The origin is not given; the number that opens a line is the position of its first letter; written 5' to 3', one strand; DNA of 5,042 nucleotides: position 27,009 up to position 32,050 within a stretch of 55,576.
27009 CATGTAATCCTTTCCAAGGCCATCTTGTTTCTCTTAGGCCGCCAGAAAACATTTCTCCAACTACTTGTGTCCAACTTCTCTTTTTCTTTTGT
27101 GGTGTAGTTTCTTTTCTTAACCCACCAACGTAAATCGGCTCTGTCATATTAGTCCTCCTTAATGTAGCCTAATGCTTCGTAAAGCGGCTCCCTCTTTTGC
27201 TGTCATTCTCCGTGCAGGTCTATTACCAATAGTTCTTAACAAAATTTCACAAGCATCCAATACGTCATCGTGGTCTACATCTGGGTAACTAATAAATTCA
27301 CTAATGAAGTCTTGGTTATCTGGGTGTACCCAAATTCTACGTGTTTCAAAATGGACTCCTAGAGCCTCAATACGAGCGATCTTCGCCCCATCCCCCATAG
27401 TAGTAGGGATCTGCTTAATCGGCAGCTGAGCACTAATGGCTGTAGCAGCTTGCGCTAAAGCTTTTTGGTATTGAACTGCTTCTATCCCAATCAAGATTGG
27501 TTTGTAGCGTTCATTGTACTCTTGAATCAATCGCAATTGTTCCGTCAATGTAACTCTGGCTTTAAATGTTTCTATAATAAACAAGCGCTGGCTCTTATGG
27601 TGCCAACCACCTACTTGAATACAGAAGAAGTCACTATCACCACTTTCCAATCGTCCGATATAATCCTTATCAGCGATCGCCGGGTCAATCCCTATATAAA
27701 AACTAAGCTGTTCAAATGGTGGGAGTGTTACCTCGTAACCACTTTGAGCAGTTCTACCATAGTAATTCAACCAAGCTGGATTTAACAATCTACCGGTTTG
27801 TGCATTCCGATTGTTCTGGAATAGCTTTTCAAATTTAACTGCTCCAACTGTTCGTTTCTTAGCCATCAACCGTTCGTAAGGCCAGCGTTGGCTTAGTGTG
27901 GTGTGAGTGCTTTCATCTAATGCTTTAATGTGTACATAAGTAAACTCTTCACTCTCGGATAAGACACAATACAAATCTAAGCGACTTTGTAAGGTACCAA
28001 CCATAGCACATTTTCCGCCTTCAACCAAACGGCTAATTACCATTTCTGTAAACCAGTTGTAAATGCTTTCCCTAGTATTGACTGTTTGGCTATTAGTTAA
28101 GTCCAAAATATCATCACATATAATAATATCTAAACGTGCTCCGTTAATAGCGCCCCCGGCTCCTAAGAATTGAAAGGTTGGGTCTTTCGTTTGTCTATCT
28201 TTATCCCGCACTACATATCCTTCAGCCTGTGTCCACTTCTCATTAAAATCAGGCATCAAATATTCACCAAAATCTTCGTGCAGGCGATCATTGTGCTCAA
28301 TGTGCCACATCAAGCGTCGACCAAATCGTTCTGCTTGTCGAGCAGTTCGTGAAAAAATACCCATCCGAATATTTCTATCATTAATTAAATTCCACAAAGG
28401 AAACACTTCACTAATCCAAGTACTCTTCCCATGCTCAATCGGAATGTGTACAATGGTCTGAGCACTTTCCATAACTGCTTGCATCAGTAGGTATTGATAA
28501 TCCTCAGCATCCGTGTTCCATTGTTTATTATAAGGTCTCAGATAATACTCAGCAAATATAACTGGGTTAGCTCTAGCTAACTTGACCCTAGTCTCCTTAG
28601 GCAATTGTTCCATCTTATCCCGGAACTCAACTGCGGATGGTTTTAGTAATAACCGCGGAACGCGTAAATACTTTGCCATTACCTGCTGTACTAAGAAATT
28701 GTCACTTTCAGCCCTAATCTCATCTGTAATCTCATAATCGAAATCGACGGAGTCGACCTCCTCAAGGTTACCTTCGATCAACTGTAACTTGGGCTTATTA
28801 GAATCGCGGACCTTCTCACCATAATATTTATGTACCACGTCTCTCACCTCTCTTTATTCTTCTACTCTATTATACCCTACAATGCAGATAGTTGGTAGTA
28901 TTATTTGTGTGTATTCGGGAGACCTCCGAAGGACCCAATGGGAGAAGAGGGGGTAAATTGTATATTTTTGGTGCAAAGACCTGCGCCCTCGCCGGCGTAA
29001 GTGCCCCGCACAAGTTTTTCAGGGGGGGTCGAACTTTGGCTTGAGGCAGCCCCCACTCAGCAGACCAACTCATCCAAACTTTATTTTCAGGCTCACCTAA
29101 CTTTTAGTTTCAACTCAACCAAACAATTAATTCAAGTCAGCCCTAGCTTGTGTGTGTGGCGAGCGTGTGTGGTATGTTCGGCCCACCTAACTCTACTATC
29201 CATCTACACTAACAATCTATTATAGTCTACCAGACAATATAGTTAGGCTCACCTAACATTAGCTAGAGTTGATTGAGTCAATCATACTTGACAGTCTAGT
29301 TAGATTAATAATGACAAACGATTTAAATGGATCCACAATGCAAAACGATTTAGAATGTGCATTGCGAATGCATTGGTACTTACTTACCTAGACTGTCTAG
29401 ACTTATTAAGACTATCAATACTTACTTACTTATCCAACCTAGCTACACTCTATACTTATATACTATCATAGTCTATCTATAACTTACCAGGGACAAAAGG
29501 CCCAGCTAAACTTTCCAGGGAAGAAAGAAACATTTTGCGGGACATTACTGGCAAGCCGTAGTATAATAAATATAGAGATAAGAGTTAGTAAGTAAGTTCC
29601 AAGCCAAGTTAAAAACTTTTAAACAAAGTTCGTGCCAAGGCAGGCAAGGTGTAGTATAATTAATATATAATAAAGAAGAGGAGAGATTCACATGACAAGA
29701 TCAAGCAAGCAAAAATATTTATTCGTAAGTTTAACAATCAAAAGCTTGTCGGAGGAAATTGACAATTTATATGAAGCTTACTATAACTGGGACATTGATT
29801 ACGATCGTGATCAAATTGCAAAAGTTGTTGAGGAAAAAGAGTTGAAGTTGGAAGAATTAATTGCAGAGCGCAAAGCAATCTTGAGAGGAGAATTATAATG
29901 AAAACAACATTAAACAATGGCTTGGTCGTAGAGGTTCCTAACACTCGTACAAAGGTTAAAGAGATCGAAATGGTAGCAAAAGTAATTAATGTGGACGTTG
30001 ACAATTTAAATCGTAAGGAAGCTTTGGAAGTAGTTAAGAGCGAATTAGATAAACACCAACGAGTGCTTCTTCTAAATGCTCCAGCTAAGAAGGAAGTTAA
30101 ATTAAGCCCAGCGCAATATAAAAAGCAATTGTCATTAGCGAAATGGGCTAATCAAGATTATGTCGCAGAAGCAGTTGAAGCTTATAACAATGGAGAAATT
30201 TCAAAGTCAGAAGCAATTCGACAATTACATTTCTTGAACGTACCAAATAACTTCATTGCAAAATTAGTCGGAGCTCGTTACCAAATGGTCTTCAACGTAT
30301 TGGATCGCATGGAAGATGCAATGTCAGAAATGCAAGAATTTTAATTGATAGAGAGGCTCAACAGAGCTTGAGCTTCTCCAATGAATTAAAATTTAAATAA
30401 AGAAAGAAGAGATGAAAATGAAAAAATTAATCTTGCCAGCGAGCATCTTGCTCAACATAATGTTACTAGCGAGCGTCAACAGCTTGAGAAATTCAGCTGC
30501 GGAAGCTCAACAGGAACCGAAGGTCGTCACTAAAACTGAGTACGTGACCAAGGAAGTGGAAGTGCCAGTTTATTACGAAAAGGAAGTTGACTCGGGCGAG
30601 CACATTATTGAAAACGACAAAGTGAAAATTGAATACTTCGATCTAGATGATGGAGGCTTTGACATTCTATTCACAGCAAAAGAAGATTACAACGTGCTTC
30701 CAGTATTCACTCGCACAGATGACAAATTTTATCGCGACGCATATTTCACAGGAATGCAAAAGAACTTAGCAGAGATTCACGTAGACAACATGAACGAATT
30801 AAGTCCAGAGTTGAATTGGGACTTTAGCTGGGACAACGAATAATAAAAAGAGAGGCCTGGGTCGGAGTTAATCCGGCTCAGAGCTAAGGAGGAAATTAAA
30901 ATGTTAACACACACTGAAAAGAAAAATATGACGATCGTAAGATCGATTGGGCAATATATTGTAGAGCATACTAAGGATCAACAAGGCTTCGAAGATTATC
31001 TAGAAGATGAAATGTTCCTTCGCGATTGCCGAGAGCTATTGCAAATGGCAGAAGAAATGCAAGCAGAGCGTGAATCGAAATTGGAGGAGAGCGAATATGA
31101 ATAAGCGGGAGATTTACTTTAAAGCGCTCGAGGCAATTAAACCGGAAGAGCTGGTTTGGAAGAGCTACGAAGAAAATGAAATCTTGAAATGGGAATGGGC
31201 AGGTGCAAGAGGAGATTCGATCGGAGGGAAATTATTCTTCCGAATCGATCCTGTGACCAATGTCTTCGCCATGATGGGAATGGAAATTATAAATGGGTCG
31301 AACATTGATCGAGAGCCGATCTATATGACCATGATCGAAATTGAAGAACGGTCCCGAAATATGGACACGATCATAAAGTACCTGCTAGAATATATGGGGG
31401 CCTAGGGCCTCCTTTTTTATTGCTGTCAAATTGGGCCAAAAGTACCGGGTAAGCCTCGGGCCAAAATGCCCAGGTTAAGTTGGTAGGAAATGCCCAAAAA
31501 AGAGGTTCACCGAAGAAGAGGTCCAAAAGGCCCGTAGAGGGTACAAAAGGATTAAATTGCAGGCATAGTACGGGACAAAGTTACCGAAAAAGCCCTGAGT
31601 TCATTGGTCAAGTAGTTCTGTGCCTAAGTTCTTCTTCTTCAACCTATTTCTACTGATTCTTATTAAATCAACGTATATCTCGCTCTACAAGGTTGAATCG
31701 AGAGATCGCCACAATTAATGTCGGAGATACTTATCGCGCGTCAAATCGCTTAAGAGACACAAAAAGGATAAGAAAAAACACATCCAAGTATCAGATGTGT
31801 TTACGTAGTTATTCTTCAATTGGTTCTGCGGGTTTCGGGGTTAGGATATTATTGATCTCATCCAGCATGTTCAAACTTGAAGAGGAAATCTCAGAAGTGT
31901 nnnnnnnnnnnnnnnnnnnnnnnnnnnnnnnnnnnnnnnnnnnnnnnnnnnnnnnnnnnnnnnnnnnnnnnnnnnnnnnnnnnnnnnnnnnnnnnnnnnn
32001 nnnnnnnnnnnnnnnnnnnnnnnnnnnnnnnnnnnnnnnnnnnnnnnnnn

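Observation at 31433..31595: Iteron-like array of phased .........(G) units in a convergent intergenic region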

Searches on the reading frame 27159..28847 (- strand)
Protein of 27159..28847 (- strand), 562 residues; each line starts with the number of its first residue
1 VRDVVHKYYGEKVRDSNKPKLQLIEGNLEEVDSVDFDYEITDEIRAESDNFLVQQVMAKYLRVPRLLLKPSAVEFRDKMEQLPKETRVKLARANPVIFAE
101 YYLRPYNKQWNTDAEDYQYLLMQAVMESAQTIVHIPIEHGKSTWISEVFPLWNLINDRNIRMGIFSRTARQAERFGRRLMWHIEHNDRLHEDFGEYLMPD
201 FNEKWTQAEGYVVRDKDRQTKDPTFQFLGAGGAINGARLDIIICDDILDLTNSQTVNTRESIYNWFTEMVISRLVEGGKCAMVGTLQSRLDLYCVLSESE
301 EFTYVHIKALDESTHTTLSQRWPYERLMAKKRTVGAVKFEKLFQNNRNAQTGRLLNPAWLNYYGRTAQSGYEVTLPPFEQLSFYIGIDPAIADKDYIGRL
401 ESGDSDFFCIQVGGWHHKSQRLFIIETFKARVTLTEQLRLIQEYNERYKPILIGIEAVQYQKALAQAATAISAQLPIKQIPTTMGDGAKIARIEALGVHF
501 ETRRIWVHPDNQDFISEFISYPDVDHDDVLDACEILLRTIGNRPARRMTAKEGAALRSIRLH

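Call 9: search_protein_families(library=phrogs, proteins=[window:27159-28847:-], max_evalue=0.01)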
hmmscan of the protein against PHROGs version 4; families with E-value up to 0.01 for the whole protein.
window:27159-28847:- (562 aa): 5 families
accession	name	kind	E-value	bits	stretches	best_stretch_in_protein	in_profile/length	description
phrog_38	-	head and packaging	2.3e-74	252.4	1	43-550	240-713/760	terminase large subunit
phrog_5573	-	head and packaging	4.3e-16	60.1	1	299-553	9-247/250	terminase large subunit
phrog_4758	-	head and packaging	2.4e-15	57.5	1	87-307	23-228/243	terminase large subunit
phrog_17672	-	head and packaging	8.4e-11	42.4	1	132-296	69-227/395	terminase large subunit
phrog_30251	-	head and packaging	0.00077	18.8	1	231-312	155-242/799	terminase large subunit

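Call 10: search_protein_families(library=pfam, proteins=[window:27159-28847:-], max_evalue=0.01)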
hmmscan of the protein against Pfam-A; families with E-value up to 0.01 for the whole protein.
window:27159-28847:- (562 aa): 1 family
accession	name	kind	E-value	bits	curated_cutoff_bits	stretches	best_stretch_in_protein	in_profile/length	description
PF17289.8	Terminase_6C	-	6.8e-08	33.1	22.6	1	403-535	9-150/155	Terminase RNaseH-like domain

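Call 14: search_dna_similar(query=window:27159-28847:-, collection=phages, mode=protein, max_rows=20)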
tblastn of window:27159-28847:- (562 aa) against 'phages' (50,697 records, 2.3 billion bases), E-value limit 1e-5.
Records with a match: 70; places in all: 70; records where one place covers at least 80% of the query: 10.
Best place of each record, by identity: 60-80% 7; <60% 63.
By first word of the organism name: Streptomyces 29; Bacillus 7; Arthrobacter 4; Staphylococcus 4; Xanthomonas 3; Caudoviricetes 3; Bacteriophage 2; Glutamicibacter 2; Synechococcus 2; Faecalibacterium 2; and 10 more.
By host as written in the record: Streptomyces griseus ATCC 10137 10; Streptomyces scabiei RL-34 7; - 6; Streptomyces lividans JI 1326 4; Streptomyces viridochromogenes DSM40736 4; Bacillus subtilis KCCM12150 2; Arthrobacter sp. ATCC 21022 2; Arthrobacter globiformis B-2979 2; and 27 more.
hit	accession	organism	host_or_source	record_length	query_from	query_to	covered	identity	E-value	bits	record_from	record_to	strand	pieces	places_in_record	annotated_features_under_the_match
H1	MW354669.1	Bacillus phage BSTP5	Bacillus subtilis BSC21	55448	47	561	92%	69.7%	0e+0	716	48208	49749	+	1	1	terminase large subunit/tail sheath protein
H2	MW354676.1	Bacillus phage BSTP8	Bacillus subtilis KCCM12150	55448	47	561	92%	69.7%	0e+0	716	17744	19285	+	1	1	BSTP8_035: tail sheath protein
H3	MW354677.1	Bacillus phage BSTP10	Bacillus subtilis KCCM12150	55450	47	561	92%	69.7%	0e+0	716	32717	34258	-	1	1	BSTP10_045: terminase large subunit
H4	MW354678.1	Bacillus phage BSTP12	Bacillus subtilis BSC16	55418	47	561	92%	69.7%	0e+0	716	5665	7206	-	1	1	BSTP12_012: terminase subunit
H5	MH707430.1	Bacillus phage BSP7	Bacillus subtilis ATCC 21336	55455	47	561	92%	69.7%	0e+0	715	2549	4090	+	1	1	putative large terminase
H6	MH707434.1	Bacillus phage BSP19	Bacillus subtilis KACC 17797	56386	47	561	92%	69.5%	0e+0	714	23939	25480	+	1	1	putative large terminase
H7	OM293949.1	Weizmannia phage Youna2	Weizmannia coagulans KACC 15983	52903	39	559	93%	67.8%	0e+0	714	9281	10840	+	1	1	terminase | hypothetical protein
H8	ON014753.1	Pseudanabaena phage Pam1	Pseudanabaena sp.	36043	84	540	81%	22.7%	3e-9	66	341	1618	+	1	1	terminase large subunit | terminase small subunit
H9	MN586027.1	Arthrobacter phage Mufasa8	Arthrobacter sp. ATCC 21022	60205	129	545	74%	24.7%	3e-13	79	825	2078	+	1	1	2: terminase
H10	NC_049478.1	Arthrobacter phage Mufasa8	Arthrobacter sp. ATCC 21022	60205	129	545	74%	24.7%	3e-13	79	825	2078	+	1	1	2: terminase large subunit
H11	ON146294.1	Stenotrophomonas phage B2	Stenotrophomonas sp.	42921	132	545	74%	24.6%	3e-9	66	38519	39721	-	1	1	large subunit terminase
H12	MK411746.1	Arthrobacter phage Sonali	Arthrobacter globiformis B-2979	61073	132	540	73%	24.4%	3e-10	69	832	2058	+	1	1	2: terminase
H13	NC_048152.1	Arthrobacter phage Sonali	Arthrobacter globiformis B-2979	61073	132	540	73%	24.4%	3e-10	69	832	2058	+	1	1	2: terminase large subunit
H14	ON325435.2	Staphylococcus phage CUB-EPI_14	Staphylococcus epidermidis SE14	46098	122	561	78%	22.7%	2e-8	63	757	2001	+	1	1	terminase large subunit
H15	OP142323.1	Staphylococcus phage Lacachita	Staphylococcus epidermidis 1457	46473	122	561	78%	22.5%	4e-8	62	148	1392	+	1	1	terminase large subunit | terminator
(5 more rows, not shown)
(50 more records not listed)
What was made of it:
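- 27159..28847 (-): large terminase (terL). calls 9, 10, 14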

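Call 28: find_related_loci(query=window:27159-28847:-, collection=viral_contigs, flank=6000)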
Query window:27159-28847:- (562 aa) in viral_contigs; peptide patterns used: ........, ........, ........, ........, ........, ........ (x = any residue, [..] = any of these).
4 stretches matched a pattern, but none encodes a relative of the query by tblastn (E <= 1e-3).

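Call 30: find_related_loci(query=A2, collection=viral_contigs, flank=6000)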
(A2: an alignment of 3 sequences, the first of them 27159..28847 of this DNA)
Query A2 (562 aa) in viral_contigs; peptide patterns used: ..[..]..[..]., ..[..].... (x = any residue, [..] = any of these).
139 stretches matched a pattern; 6 encode a relative of the query (tblastn E <= 1e-3); 6 distinct loci.
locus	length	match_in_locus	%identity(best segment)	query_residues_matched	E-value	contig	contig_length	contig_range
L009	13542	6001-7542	67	48-561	0e+0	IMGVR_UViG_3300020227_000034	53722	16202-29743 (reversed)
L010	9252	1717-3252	65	47-559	0e+0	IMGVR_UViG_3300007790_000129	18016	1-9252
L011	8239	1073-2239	23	132-538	8e-18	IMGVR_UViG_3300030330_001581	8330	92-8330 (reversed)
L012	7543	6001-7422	22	44-532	2e-15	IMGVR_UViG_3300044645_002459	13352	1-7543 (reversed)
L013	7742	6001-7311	22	90-532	3e-15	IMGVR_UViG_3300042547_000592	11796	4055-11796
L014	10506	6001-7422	22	44-532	3e-15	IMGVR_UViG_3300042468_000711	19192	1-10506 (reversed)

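Call 47: find_homologous_proteins(query=window:27159-28847:-, max_evalue=1e-50)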
Query window:27159-28847:- (562 aa): 30 proteins with E <= 1e-50 among 7529 candidates.
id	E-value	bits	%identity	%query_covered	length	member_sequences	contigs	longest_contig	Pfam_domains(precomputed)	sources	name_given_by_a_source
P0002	0.0e+0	1289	100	99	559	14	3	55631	PF17289.9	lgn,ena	-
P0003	6.2e-253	858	70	91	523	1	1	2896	-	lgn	-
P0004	4.5e-249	846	70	92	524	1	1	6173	-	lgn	-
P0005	9.9e-248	841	70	92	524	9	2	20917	-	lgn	-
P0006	3.4e-246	836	68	93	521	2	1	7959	-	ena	-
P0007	1.2e-240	818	67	91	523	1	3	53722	PF17289.9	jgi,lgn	-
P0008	7.1e-232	789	65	91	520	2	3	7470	PF17289.9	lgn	-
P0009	8.7e-202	690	58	92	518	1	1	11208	PF17289.9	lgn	-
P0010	1.1e-197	676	58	93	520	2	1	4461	PF17289.9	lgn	-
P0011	1.5e-152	527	50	86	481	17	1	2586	PF17289.9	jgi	-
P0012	8.6e-147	508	47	87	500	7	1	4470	-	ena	-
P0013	1.4e-137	478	44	87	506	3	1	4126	-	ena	-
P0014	2.3e-131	457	46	85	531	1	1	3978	PF17289.9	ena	-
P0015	6.3e-131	456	45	85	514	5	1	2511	-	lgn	-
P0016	9.8e-130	452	46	86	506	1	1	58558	-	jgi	jgi:phage terminase large subunit-like protein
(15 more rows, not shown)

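Call 57: search_solved_structures(query=window:27159-28847:-, max_evalue=1)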
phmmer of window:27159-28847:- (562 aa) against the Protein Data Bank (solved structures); distinct sequences matched with E-value up to 1: 3.
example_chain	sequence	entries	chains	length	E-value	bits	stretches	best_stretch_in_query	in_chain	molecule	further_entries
4bij_A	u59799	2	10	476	1e-05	27.4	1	221-311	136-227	DNA MATURASE B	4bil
8dgc_E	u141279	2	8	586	8.6e-05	24.3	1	221-303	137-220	Terminase, large subunit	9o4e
4pcw_A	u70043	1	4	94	0.042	15.5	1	500-539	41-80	Filaggrin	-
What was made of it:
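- Closest known: T7 SRL/SRR short-repeat arrays next to the terminal repetition. Different: Here there are 7 copies, the ends are unknown, the phage is a siphovirus unrelated to T7 apart from a weak TerL ATPase match (call 57), and the units have dyad character.
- The best solved-structure matches of TerL are T7 gp19 (4bij, E = 1e-5) and a second large-terminase entry, 8dgc, which I recall, unchecked, to be from a T7-like phage (call 57).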

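Call 72: find_encoding_contigs(protein=P0009, flank=8000, max_places=3)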
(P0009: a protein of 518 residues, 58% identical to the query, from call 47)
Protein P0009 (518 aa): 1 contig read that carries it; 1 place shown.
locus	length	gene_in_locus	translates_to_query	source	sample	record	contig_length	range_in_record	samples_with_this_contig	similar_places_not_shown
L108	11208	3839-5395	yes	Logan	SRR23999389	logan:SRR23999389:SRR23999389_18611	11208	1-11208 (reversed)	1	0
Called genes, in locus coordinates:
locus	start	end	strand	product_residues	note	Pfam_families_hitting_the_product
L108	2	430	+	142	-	?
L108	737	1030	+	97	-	-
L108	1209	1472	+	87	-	-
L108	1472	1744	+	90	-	-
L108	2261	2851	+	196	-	-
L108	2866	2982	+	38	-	-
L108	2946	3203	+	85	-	-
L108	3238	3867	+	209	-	-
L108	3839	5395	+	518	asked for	PF17289:Terminase_6C (weak)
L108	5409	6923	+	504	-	PF05133:SPP1_portal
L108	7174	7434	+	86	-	-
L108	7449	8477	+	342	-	PF25209:Phage_capsid_4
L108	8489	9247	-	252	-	PF01844:HNH, PF14279:HNH_5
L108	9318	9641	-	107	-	-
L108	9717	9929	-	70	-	-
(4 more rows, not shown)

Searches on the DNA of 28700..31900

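Call 34: search_rna_families(source=window, start=28700, end=31900, threshold=evalue, max_evalue=1)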
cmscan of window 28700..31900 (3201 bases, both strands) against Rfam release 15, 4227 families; matches with E-value up to 1: 1.
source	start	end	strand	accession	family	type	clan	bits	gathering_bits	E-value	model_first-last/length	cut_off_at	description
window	31080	31183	+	RF02191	TCL6_1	Gene; lncRNA;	-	20.7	60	0.22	1-113/113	no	T-cell leukemia/lymphoma 6 conserved region 1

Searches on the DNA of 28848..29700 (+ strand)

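Call 33: search_dna_similar(query=window:28848-29700:+, collection=phages, mode=distant, max_rows=20, max_evalue=0.01)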
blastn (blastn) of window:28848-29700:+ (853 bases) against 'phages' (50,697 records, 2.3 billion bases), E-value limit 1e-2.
Records with a match: 1; places in all: 1; records where one place covers at least 80% of the query: 0.
Best place of each record, by identity: 80-90% 1.
By first word of the organism name: Staphylococcus 1.
By host as written in the record: Staphylococcus aureus 1.
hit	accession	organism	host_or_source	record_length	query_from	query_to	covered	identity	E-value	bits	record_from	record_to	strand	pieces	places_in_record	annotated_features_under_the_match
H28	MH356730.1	Staphylococcus phage VB-SauS-SA2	Staphylococcus aureus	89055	808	853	5%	87.2%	5e-4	52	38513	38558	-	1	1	hypothetical protein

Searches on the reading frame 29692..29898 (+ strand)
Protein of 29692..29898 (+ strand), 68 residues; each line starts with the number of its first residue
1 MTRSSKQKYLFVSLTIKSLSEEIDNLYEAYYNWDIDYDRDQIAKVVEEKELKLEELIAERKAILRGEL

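Call 9: search_protein_families(library=phrogs, proteins=[window:29692-29898:+], max_evalue=0.01)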
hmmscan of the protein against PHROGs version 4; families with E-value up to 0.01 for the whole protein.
window:29692-29898:+ (68 aa): 0 families

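Call 10: search_protein_families(library=pfam, proteins=[window:29692-29898:+], max_evalue=0.01)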
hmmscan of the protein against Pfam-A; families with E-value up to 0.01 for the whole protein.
window:29692-29898:+ (68 aa): 0 families

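Call 83: search_protein_families(library=pfam, proteins=[window:29692-29898:+], max_evalue=5)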
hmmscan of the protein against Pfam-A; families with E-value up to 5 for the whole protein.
window:29692-29898:+ (68 aa): 2 families
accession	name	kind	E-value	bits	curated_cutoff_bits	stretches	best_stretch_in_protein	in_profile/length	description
PF18593.6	CdiI_2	-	0.043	15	26.7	1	21-48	3-30/91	CdiI immunity protein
PF12807.12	eIF3_p135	-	0.15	12.6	22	1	5-43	108-144/171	Translation initiation factor eIF3 subunit 135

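Call 104: find_encoding_contigs(protein=window:29692-29898:+, flank=3000, max_places=10)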
Protein window:29692-29898:+ (68 aa): 5 contigs read that carry it; 3 places shown.
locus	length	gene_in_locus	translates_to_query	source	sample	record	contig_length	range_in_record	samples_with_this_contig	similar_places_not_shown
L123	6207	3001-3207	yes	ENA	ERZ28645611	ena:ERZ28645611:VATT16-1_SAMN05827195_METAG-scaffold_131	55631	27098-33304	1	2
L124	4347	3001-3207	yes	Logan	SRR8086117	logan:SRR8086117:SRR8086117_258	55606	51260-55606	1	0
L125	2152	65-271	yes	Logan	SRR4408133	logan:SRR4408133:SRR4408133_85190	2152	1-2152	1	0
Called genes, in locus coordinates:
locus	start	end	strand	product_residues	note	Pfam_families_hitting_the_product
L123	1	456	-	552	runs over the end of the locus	-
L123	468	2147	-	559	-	PF17289:Terminase_6C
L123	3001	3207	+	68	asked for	-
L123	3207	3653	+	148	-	-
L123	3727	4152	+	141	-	-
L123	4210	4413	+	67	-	-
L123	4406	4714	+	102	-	-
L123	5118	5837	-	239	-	-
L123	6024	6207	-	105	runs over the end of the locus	-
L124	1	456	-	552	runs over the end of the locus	-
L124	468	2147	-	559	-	PF17289:Terminase_6C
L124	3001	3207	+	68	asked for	-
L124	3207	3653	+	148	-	-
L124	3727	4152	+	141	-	-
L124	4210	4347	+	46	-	?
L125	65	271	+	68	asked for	-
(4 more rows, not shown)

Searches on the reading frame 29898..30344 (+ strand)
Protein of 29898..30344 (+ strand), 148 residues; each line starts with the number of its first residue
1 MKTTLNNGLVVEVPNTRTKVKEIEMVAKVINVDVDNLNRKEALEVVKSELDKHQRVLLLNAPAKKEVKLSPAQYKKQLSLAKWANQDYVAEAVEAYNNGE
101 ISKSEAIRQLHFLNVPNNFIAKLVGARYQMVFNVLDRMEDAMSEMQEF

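Call 9: search_protein_families(library=phrogs, proteins=[window:29898-30344:+], max_evalue=0.01)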
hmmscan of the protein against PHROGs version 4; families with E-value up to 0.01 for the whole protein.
window:29898-30344:+ (148 aa): 0 families

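Call 10: search_protein_families(library=pfam, proteins=[window:29898-30344:+], max_evalue=0.01)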
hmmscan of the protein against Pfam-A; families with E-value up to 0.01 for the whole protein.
window:29898-30344:+ (148 aa): 0 families

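Call 56: search_dna_similar(query=window:29898-30344:+, collection=phages, mode=protein, max_evalue=0.1, max_rows=15)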
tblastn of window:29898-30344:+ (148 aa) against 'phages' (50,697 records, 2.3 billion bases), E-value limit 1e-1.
Records with a match: 2; places in all: 2; records where one place covers at least 80% of the query: 0.
Best place of each record, by identity: <60% 2.
By first word of the organism name: Brevundimonas 2.
By host as written in the record: Brevundimonas pondensis LVF1 2.
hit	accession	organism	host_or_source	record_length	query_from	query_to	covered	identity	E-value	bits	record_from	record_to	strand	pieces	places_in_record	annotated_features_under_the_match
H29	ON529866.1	Brevundimonas phage vB_BpoS-MaInes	Brevundimonas pondensis LVF1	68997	90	135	31%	53.2%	5e-2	39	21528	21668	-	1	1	hypothetical protein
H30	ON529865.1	Brevundimonas phage vB_BpoS-StAshley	Brevundimonas pondensis LVF1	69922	90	135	31%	53.2%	5e-2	39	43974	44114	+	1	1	hypothetical protein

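Call 83: search_protein_families(library=pfam, proteins=[window:29898-30344:+], max_evalue=5)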
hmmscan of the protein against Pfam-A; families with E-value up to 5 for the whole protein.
window:29898-30344:+ (148 aa): 1 family
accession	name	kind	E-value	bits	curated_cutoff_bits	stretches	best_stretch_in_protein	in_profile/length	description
PF08800.15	BT4734-like_N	-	0.13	12.8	22.4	1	17-58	18-59/134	BT4734-like, N-terminal domain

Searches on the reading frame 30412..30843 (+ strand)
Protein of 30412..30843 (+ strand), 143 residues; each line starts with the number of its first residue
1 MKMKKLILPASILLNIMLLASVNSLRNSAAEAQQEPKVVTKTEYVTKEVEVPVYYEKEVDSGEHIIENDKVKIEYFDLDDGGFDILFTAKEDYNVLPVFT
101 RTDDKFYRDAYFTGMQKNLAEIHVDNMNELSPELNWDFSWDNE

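Call 9: search_protein_families(library=phrogs, proteins=[window:30412-30843:+], max_evalue=0.01)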
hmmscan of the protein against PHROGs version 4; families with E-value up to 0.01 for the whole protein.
window:30412-30843:+ (143 aa): 1 family
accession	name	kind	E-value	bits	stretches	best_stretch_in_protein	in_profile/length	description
phrog_8997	-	unknown function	0.0097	17.4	0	36-94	59-116/121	-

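Call 10: search_protein_families(library=pfam, proteins=[window:30412-30843:+], max_evalue=0.01)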
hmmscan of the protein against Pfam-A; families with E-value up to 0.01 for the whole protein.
window:30412-30843:+ (143 aa): 0 families

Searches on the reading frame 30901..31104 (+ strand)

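Call 9: search_protein_families(library=phrogs, proteins=[window:30901-31104:+], max_evalue=0.01)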
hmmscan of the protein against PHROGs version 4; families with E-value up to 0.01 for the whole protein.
window:30901-31104:+ (67 aa): 0 families

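Call 10: search_protein_families(library=pfam, proteins=[window:30901-31104:+], max_evalue=0.01)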
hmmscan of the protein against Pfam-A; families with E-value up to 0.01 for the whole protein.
window:30901-31104:+ (67 aa): 0 families

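Call 83: search_protein_families(library=pfam, proteins=[window:30901-31104:+], max_evalue=5)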
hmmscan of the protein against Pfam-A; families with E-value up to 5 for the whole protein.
window:30901-31104:+ (67 aa): 1 family
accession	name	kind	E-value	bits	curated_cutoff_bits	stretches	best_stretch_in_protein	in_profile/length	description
PF12479.13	DUF3698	-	0.14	13.1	25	1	6-55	23-58/107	Protein of unknown function (DUF3698)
